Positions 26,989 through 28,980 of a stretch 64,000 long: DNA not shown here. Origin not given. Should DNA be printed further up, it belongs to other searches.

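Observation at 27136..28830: Threonine-synthase-like PLP enzyme fused to a receiver domain, next to a lone REC and a second ThrC-like paralog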

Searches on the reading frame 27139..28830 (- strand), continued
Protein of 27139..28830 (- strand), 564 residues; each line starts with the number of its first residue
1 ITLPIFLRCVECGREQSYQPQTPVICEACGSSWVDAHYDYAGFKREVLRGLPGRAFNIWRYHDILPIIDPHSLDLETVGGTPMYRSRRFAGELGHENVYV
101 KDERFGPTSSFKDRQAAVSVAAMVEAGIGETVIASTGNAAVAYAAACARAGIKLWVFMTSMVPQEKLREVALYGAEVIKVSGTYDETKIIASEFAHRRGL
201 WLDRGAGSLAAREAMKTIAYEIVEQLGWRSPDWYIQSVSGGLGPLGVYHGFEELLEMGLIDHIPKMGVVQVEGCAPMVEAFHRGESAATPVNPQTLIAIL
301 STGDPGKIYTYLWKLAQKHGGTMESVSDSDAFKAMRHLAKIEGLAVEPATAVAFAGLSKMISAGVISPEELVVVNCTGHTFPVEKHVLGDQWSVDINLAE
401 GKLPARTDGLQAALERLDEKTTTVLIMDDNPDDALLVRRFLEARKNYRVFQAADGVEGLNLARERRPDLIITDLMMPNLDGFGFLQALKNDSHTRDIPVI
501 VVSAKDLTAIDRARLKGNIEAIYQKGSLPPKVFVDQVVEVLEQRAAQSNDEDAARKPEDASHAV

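Call 49: find_encoding_contigs(protein=P0122, flank=7000, max_places=2)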
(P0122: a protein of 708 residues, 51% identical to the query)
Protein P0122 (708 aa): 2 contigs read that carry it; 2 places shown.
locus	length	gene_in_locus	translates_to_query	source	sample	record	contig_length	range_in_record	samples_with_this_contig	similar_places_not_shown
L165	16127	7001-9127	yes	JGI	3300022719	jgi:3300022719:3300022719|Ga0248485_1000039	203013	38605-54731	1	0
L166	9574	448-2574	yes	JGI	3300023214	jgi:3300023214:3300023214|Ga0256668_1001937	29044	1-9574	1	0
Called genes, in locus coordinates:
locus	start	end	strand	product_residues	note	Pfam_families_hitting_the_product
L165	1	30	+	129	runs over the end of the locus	-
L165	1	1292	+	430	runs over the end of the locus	PF00512:HisKA, PF02518:HATPase_c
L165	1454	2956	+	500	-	PF13675:PilJ (weak), PF00672:HAMP (weak), PF01590:GAF, PF13185:GAF_2, PF13492:GAF_3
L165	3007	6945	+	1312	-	PF00672:HAMP, PF01590:GAF, PF13185:GAF_2, PF13492:GAF_3, PF01590:GAF, PF13185:GAF_2, PF00989:PAS, PF08448:PAS_4, +8 more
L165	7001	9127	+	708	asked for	PF00291:PALP, PF00072:Response_reg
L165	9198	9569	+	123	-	PF00072:Response_reg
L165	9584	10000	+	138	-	PF00072:Response_reg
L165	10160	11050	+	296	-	PF13673:Acetyltransf_10 (faint), PF00583:Acetyltransf_1, PF13508:Acetyltransf_7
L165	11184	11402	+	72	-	-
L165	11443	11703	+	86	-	PF13237:Fer4_10 (faint), PF13484:Fer4_16 (faint)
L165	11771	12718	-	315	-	PF01073:3Beta_HSD, PF01370:Epimerase, PF04321:RmlD_sub_bind, PF16363:GDP_Man_Dehyd, PF07993:NAD_binding_4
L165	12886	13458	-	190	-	-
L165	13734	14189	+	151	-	PF02502:LacAB_rpiB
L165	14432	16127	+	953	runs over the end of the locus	PF00923:TAL_FSA, PF00342:PGI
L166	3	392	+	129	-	?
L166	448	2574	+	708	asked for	PF00291:PALP, PF00072:Response_reg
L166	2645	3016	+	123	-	PF00072:Response_reg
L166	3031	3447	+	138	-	PF00072:Response_reg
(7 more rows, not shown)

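Call 50: find_encoding_contigs(protein=P0125, flank=7000, max_places=2)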
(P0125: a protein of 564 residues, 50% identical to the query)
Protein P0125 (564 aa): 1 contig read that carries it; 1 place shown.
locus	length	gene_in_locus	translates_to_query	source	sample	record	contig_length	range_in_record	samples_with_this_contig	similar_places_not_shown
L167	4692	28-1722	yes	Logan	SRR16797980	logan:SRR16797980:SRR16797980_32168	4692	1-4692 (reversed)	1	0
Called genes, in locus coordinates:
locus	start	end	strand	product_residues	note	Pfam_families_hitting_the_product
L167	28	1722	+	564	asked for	PF00291:PALP, PF00072:Response_reg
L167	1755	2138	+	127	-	PF00072:Response_reg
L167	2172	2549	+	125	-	PF00072:Response_reg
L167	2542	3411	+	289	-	PF13302:Acetyltransf_3 (weak), PF00583:Acetyltransf_1, PF13673:Acetyltransf_10 (weak), PF24553:Rv0428c_C (weak), PF13508:Acetyltransf_7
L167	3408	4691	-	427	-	?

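Call 51: find_encoding_contigs(protein=P0128, flank=7000, max_places=2)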
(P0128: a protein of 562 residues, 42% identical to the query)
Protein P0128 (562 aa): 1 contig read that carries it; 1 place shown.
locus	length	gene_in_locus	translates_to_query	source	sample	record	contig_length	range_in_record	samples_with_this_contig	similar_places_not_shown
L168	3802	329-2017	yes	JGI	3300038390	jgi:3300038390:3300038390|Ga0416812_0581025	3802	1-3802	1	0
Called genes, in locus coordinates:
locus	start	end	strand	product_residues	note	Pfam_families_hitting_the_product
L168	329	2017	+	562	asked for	PF00291:PALP, PF00072:Response_reg (weak)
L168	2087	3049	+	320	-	PF02729:OTCace_N, PF00185:OTCace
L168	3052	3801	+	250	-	?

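Call 64: find_encoding_contigs(protein=P0151, flank=6000, max_places=2)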
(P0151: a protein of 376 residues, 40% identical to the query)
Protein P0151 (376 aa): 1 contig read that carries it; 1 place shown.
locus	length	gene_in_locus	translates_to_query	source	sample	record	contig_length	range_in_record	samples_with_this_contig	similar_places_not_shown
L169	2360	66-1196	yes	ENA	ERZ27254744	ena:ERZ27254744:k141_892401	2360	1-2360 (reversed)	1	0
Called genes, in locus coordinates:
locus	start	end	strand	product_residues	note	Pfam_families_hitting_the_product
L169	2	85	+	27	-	?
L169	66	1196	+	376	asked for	PF00291:PALP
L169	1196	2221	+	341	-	-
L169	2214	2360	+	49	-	?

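Call 65: find_encoding_contigs(protein=P0133, flank=6000, max_places=2)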
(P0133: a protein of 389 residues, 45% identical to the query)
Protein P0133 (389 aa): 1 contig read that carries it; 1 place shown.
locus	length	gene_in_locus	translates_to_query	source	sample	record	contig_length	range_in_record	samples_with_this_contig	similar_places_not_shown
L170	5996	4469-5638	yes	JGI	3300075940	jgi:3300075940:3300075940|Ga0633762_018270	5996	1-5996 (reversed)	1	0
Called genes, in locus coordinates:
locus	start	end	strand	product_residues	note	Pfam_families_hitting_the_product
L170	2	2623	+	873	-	?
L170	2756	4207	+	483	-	-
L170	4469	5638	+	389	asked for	PF00291:PALP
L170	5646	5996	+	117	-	?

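Call 66: find_encoding_contigs(protein=P0138, flank=6000, max_places=2)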
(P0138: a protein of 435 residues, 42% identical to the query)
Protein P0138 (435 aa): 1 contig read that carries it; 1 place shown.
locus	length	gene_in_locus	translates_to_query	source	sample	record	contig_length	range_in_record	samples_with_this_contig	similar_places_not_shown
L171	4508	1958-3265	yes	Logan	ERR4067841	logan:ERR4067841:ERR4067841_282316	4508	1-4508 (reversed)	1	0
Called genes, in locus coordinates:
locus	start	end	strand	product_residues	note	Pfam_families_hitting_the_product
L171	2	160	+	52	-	?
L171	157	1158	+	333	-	PF01073:3Beta_HSD, PF01370:Epimerase, PF04321:RmlD_sub_bind, PF05368:NmrA, PF13460:NAD_binding_10, PF16363:GDP_Man_Dehyd, PF07993:NAD_binding_4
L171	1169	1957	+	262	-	PF01209:Ubie_methyltran, PF13489:Methyltransf_23, PF13847:Methyltransf_31, PF08241:Methyltransf_11, PF08242:Methyltransf_12, PF13649:Methyltransf_25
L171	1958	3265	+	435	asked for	PF00291:PALP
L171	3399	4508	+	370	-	?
